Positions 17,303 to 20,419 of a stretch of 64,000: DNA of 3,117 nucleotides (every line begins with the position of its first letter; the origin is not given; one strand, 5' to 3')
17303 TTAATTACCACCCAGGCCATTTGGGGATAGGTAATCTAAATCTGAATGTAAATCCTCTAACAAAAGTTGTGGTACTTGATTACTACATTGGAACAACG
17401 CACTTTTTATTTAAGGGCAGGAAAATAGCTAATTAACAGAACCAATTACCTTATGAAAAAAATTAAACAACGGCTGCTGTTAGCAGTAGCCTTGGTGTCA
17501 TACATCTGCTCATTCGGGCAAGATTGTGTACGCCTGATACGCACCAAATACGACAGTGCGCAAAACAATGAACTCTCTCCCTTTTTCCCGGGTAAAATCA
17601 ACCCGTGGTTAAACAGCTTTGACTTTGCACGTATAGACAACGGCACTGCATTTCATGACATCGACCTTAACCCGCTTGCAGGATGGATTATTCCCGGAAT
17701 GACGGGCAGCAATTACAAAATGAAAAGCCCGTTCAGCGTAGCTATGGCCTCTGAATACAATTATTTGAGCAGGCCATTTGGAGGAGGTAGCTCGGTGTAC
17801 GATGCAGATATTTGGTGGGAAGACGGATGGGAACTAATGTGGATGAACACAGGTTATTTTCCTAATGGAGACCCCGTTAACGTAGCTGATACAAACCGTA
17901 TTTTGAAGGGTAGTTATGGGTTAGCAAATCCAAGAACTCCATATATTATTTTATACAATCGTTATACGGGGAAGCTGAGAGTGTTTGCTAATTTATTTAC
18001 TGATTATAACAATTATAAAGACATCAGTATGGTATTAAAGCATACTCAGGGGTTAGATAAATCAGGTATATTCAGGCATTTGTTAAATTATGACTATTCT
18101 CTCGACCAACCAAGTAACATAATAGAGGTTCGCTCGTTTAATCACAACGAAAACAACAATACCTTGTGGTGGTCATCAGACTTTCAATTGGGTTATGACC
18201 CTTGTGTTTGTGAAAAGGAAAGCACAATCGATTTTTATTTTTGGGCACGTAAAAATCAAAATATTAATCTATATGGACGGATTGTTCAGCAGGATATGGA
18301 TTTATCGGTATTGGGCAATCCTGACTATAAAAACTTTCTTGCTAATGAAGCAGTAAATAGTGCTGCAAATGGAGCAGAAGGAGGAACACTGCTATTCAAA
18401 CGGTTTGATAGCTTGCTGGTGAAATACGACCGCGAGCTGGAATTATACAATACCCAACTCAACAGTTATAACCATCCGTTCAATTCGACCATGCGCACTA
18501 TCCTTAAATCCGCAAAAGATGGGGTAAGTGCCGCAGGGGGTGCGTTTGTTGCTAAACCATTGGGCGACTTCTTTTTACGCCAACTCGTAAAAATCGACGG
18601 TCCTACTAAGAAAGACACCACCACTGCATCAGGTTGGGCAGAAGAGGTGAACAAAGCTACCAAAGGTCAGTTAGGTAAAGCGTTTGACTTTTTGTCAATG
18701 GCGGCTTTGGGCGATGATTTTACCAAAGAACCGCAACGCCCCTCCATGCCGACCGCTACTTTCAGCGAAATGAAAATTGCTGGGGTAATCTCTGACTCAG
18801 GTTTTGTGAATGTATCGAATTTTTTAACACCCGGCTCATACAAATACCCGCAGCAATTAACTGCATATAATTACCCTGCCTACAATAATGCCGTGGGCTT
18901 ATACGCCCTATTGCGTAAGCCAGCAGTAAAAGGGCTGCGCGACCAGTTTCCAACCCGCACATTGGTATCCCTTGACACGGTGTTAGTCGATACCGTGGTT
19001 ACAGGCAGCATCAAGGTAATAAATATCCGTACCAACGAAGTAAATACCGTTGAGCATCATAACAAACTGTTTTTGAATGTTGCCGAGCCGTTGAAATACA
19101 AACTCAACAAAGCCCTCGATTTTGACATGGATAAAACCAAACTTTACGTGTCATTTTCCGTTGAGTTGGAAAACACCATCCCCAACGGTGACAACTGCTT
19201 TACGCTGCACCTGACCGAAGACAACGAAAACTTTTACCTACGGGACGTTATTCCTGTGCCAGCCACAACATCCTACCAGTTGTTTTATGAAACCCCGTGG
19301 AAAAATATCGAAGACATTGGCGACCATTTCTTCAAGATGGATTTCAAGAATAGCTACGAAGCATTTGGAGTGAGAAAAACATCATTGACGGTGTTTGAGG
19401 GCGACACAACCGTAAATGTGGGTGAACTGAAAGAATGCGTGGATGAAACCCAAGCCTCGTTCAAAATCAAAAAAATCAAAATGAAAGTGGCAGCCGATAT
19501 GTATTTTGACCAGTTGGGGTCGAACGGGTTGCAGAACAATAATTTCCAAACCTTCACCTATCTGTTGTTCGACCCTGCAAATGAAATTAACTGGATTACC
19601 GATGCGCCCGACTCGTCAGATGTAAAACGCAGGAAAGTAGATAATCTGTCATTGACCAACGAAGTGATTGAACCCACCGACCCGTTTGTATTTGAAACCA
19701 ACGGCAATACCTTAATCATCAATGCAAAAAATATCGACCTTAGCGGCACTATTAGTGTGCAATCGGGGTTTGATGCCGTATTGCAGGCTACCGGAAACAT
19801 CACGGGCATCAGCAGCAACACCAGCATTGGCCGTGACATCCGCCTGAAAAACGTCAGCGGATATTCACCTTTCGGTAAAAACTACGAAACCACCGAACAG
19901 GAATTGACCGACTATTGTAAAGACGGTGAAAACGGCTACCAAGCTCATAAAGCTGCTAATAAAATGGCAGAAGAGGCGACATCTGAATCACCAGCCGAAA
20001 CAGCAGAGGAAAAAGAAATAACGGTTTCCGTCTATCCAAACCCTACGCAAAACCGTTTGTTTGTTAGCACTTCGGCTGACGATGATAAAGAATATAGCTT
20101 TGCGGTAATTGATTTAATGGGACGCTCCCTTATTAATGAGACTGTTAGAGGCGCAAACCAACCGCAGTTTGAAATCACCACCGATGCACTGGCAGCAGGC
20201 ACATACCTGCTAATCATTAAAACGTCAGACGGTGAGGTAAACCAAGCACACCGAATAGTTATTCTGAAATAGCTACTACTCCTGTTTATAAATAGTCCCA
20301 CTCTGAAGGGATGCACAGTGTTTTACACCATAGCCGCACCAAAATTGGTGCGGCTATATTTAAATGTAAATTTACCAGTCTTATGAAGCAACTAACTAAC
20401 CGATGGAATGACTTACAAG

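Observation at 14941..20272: Operon of fibre-like protein, two lipoproteins and a 939-aa T9SS cargo that recurs as an inverted, deeply diverged paralogous operon 20 kb away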

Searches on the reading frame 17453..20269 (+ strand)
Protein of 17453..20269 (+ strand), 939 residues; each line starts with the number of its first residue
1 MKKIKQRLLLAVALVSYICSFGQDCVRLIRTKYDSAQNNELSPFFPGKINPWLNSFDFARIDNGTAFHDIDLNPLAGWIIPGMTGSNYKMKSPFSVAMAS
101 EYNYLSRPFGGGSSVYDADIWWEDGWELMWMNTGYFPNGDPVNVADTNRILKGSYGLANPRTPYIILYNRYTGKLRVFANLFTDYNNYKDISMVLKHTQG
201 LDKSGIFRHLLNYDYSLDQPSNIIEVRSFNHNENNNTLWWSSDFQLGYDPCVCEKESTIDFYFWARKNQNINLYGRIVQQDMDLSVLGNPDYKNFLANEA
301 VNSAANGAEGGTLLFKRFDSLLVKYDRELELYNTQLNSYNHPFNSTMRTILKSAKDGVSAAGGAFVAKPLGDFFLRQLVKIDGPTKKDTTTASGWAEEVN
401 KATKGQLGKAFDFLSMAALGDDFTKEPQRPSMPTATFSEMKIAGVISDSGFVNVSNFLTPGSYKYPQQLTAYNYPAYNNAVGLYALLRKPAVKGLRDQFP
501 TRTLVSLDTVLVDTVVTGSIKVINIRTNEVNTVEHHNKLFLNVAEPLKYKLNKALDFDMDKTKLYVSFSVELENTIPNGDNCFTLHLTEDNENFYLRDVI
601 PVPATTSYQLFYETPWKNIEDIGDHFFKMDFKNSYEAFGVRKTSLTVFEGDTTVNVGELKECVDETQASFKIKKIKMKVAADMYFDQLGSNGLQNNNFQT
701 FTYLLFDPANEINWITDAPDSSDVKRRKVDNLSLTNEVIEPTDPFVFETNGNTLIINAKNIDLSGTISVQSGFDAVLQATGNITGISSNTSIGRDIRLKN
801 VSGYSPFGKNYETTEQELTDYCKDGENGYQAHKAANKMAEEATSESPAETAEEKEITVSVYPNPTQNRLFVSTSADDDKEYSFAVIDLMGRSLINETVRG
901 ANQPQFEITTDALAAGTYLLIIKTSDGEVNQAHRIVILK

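Call 7: search_protein_families(library=pfam, proteins=[window:17453-20269:+], max_evalue=1)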
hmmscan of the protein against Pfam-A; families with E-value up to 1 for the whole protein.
window:17453-20269:+ (939 aa): 3 families
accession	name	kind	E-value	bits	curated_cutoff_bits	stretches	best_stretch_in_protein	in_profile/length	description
PF18962.6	Por_Secre_tail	-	7.7e-10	39.4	27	1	860-930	1-70/75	Secretion system C-terminal sorting domain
PF12930.12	DUF3836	-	0.028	14.8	25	1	202-272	51-117/127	Family of unknown function (DUF3836)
PF19923.4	DUF6386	-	0.13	12.4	25.9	1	501-569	11-79/145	Family of unknown function (DUF6386)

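Call 8: search_protein_families(library=ncbifam, proteins=[window:17453-20269:+], max_evalue=1)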
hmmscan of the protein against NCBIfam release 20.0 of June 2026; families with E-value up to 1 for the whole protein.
window:17453-20269:+ (939 aa): 2 families
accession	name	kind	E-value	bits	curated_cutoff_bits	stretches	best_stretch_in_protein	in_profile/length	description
NF038113.1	T9SSA_dep_M36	equivalog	1.3e-09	36.8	885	1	838-936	777-867/869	T9SS-dependent M36 family metallopeptidase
TIGR04183.1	Por_Secre_tail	domain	3.9e-09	36.4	23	1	860-930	1-66/72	T9SS type A sorting domain-containing protein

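Call 9: search_solved_structures(query=window:17453-20269:+, max_evalue=1)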
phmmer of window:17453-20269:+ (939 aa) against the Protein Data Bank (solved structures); distinct sequences matched with E-value up to 1: 0.

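Call 11: find_homologous_proteins(query=window:17453-20002:+, max_evalue=0.001)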
Query window:17453-20002:+ (850 aa): 60 proteins with E <= 0.001 among 8000 candidates.
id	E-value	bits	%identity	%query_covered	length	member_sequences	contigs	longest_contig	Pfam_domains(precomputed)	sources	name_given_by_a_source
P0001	0.0e+0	1781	91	99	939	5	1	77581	PF18962.8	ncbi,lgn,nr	ncbi:T9SS type A sorting domain-containing protein [bacterium]|nr:MAG: T9SS type A sorting domain-co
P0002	0.0e+0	1698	85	100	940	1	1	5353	PF18962.8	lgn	-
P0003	0.0e+0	1296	67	98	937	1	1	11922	PF18962.8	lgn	-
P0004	0.0e+0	1276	67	100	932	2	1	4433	PF18962.8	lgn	-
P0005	0.0e+0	1105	60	98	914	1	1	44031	PF18962.8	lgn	-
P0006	8.5e-293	992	62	85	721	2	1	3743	-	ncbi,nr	ncbi:MAG TPA: hypothetical protein VEC12_03940, partial [Bacteroidia bacterium]|nr:hypothetical prot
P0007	1.3e-279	948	53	98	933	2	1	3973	PF18962.8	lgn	-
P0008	1.3e-259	882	50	99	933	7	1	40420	PF18962.8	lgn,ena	-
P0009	2.5e-259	881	51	98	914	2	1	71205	PF18962.8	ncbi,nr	ncbi:T9SS type A sorting domain-containing protein [Oscillatoria amoena NRMC-F 0135]|nr:T9SS type A 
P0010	2.1e-251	855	47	100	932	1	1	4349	PF18962.8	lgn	-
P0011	5.3e-250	850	48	98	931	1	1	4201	PF18962.8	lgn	-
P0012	3.6e-247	841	47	99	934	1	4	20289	PF18962.8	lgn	-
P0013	2.8e-246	838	48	99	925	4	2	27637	PF18962.8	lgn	-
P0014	2.8e-224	765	46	98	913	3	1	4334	PF18962.8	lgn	-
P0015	2.9e-189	650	41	98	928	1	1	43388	PF18962.8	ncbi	-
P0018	1.3e-124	436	34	96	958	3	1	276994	PF18962.8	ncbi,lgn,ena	-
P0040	1.7e-94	336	31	99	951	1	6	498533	PF18962.8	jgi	jgi:hypothetical protein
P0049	2.7e-84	302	30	89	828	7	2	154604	-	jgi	jgi:hypothetical protein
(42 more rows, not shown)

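Call 13: find_encoding_contigs(protein=P0018, flank=8000, max_places=2)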
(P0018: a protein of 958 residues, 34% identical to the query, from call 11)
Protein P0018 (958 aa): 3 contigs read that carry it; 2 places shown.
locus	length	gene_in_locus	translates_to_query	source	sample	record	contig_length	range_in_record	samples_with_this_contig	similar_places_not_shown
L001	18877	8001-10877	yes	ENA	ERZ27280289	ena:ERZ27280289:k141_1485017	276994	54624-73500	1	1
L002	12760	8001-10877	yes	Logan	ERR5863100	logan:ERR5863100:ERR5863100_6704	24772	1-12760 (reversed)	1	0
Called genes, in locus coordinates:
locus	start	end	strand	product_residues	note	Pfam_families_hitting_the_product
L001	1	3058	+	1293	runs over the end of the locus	PF01364:Peptidase_C25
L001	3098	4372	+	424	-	PF19572:PorV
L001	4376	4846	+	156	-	PF02542:YgbB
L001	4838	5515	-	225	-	PF00072:Response_reg, PF00196:GerE (weak)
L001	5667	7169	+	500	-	-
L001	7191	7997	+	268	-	-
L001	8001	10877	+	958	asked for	PF18962:Por_Secre_tail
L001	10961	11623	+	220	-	-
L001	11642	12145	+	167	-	-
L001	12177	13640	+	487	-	-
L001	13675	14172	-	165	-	PF00156:Pribosyltran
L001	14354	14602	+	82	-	PF01197:Ribosomal_L31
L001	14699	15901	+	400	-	PF13562:NTP_transf_4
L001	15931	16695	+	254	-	PF00121:TIM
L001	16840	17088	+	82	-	-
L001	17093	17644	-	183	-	-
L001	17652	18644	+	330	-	PF04443:LuxE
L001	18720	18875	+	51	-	-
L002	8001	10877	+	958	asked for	PF18962:Por_Secre_tail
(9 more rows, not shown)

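Call 14: find_encoding_contigs(protein=P0040, flank=8000, max_places=2)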
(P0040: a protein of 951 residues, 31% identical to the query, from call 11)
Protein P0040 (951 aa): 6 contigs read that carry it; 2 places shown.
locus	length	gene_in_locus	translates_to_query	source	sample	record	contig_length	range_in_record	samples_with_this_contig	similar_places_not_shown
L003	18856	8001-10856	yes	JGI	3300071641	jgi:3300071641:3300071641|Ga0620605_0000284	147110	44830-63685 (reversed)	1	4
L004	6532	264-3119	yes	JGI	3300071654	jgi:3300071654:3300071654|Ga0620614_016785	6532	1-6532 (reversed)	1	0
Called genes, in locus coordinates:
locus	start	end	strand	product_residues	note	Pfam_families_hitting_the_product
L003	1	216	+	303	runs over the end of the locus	PF02541:Ppx-GppA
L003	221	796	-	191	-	PF02545:Maf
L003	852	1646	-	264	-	-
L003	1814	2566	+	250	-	-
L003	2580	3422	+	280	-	-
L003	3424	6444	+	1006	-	PF18962:Por_Secre_tail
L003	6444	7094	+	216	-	PF13568:OMP_b-brl_2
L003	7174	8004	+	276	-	-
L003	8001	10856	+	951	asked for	PF18962:Por_Secre_tail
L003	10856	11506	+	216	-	PF13568:OMP_b-brl_2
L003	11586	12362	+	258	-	-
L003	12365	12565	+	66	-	-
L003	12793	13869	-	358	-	PF02615:Ldh_2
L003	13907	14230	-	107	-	PF01934:HepT-like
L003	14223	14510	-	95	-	PF01909:NTP_transf_2, PF18765:Polbeta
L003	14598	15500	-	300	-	PF01145:Band_7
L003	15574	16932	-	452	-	PF28492:Beta_helix_4 (weak)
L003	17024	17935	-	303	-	PF01073:3Beta_HSD (weak), PF01370:Epimerase, PF13460:NAD_binding_10 (weak), PF16363:GDP_Man_Dehyd (weak), PF08338:DUF1731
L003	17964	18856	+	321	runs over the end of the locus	PF00376:MerR (weak), PF13411:MerR_1, PF02607:B12-binding_2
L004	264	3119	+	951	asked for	PF18962:Por_Secre_tail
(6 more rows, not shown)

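Call 15: find_encoding_contigs(protein=P0049, flank=8000, max_places=2)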
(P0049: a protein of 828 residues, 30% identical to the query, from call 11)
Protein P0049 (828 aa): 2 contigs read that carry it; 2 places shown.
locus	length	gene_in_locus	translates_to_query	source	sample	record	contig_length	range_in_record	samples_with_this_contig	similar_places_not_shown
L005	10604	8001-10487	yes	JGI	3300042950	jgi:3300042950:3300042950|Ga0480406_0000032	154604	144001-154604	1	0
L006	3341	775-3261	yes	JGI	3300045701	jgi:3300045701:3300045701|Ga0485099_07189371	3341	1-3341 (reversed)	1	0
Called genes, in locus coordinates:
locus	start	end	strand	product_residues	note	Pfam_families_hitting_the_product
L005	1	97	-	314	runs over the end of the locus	PF00899:ThiF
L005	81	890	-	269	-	PF00561:Abhydrolase_1 (faint), PF12146:Hydrolase_4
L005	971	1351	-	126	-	-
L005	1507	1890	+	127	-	-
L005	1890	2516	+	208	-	-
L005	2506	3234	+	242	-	PF02518:HATPase_c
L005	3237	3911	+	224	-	PF00072:Response_reg, PF00196:GerE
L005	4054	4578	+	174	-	-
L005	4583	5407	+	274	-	-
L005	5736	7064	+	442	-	-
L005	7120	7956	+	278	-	-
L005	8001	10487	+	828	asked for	-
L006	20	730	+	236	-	-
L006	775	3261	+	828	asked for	-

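Call 18: find_related_loci(query=A1, collection=genome_contigs, flank=8000)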
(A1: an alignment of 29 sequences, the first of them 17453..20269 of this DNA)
Query A1 (939 aa) in genome_contigs; peptide patterns used: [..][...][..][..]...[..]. (x = any residue, [..] = any of these).
71 stretches matched a pattern; 58 encode a relative of the query (tblastn E <= 1e-3); 57 distinct loci.
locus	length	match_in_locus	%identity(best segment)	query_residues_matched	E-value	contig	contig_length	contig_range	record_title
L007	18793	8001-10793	53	4-939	0e+0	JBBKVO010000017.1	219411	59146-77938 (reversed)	MAG: Bacteroidia bacterium isolate metabat_bins.63 k119_664729, whole genome shotgun sequence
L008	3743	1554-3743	62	1-734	0e+0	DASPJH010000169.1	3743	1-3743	MAG TPA_asm: Bacteroidia bacterium isolate SMAG_U12004 k141_47010, whole genome shotgun sequence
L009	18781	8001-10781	39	1-938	0e+0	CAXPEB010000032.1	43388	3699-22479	MAG: Bacteroidia bacterium isolate 02um_A1D0723_1.34 genome assembly, contig: k127_256444, whole genome shotgun sequence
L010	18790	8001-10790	36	13-928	6e-159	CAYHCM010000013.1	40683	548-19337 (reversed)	MAG TPA_asm: uncultured Chitinophaga sp. isolate ERP119702_co1_292 genome assembly, contig: NODE_814_length_40683_cov_49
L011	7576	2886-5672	33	29-939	3e-139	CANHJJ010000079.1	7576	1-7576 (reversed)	MAG: Bacteroidetes bacterium isolate RE-23may17-51 genome assembly, contig: RE-23may17-C54513, whole genome shotgun sequ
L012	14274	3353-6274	32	1-931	3e-131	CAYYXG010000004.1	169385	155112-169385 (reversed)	MAG TPA_asm: uncultured Flavobacteriaceae bacterium isolate SRP319275_co3_42 genome assembly, contig: NODE_117_length_16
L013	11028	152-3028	32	9-935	3e-129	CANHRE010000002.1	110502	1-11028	MAG: Flavobacteriales bacterium isolate RE-26jul17-153 genome assembly, contig: RE-26jul17-C141, whole genome shotgun se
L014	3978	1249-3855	34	1-927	1e-130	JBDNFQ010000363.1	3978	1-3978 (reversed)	MAG: Bacteroidia bacterium isolate concoct.142.ELB k141_1322349, whole genome shotgun sequence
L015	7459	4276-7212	32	2-931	1e-127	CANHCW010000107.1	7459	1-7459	MAG: Flavobacteriales bacterium isolate RE-18aug17-197 genome assembly, contig: RE-18aug17-C17650, whole genome shotgun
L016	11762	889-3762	32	25-939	2e-126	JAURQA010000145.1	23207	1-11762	MAG: Bacteroidota bacterium isolate SFB_South_Co_48 k141_2257094, whole genome shotgun sequence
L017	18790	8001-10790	31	20-929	1e-111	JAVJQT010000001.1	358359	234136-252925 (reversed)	MAG: Cytophagales bacterium isolate D1-CHI-05 k141_81, whole genome shotgun sequence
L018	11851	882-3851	30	1-928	3e-107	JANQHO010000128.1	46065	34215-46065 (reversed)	MAG: Owenweeksia sp. isolate PL23b_bin.99 k99_2145417, whole genome shotgun sequence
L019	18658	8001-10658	28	77-938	8e-92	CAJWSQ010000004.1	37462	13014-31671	MAG TPA_asm: uncultured Flavobacteriales bacterium isolate ERR599059_bin.105_MetaBAT_v2.12.1_MAG genome assembly, contig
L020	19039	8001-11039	28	8-928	1e-91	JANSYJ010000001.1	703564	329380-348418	MAG: Bacteroidetes bacterium isolate bin.48 k141_747561_length_703564_cov_104.3081, whole genome shotgun sequence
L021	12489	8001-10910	27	1-939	6e-87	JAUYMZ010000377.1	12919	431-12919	MAG: Bacteroidota bacterium isolate C3_concoct.bin.81 C3_k141_92246, whole genome shotgun sequence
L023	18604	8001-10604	27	8-926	3e-104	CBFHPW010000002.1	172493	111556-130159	MAG: Flavobacteriales bacterium isolate AGTU_80_bin_7_indstr genome assembly, contig: AGTU_80_bin_7_indstr_c2, whole gen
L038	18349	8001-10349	26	124-920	6e-46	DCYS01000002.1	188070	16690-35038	MAG TPA_asm: Flavobacteriales bacterium UBA2104 UBA2104_contig_1437, whole genome shotgun sequence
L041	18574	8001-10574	30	116-931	4e-44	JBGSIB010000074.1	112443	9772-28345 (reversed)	MAG: Crocinitomicaceae bacterium isolate JTS-AC119 k141_153029, whole genome shotgun sequence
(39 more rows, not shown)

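Call 23: predict_structure(alignment_id=A1)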
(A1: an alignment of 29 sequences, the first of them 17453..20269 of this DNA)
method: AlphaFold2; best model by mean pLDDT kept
length: 939 residues; sequences in the alignment: 29
mean_pLDDT: 77.5   pTM: 0.63
mean pLDDT of the five models: 77.5, 75.4, 73.0, 72.2, 70.9
residues with pLDDT >= 90: 268; 70-90: 431; 50-70: 124; < 50: 116
segments of 3 or more residues with pLDDT < 50: 18-23, 272-292, 294-317, 362-396, 434-444, 837-853
pLDDT, mean of each block of 10 residues (from residue 1): 75 58 69 90 89 90 82 87 71 77 63 69 92 94 93 90 93 92 70 85 82 86 82 79 91 89 76 41 41 46 40 49 72 76 69 60 41 41 40 48 54 58 65 44 55 90 86 92 93 90 86 82 88 89 92 91 95 73 67 83 71 93 88 84 87 86 79 94 92 89 91 86 80 92 89 91 93 92 86 91 81 91 88 58 31 64 82 81 86 85 79 86 84 82
secondary structure, 60 per line:
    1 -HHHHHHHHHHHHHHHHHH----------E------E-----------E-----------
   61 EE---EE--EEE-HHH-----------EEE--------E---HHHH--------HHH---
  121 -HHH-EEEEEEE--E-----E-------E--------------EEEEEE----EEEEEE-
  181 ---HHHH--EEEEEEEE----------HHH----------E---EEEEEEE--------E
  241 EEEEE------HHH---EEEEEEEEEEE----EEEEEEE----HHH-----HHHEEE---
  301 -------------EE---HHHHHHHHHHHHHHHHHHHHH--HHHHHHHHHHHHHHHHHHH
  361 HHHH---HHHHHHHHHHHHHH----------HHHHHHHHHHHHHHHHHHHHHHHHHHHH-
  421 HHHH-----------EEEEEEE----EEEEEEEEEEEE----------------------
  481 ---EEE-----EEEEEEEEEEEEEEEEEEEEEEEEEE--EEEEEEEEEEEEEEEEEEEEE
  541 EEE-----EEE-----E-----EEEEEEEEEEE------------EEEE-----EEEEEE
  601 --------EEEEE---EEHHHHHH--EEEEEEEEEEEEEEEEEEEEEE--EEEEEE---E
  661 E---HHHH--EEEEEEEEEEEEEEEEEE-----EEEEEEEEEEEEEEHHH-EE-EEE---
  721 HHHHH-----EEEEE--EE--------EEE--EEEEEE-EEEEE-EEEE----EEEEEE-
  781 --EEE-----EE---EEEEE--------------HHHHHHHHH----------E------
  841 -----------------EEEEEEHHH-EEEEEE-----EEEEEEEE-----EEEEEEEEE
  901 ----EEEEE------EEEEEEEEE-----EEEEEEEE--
elements in order (helices of 4 or more, strands of 3 or more residues): H2-19 E70-72 E88-90 H103-106 E126-132 E164-169 E174-179 H184-187 E190-197 E225-231 E240-245 E258-268 E273-279 E295-297 H319-339 H342-364 H368-381 H392-419 H421-424 E436-442 E447-458 E484-486 E492-517 E520-543 E549-551 E563-573 E586-589 E595-600 E609-613 H619-624 E627-648 E651-656 H665-668 E671-688 E694-707 E715-717 H721-725 E731-735 E748-750 E753-758 E760-764 E766-769 E774-779 E783-785 E796-800 H815-823 E858-863 E868-873 E879-886 E892-900 E905-909 E916-924 E930-937
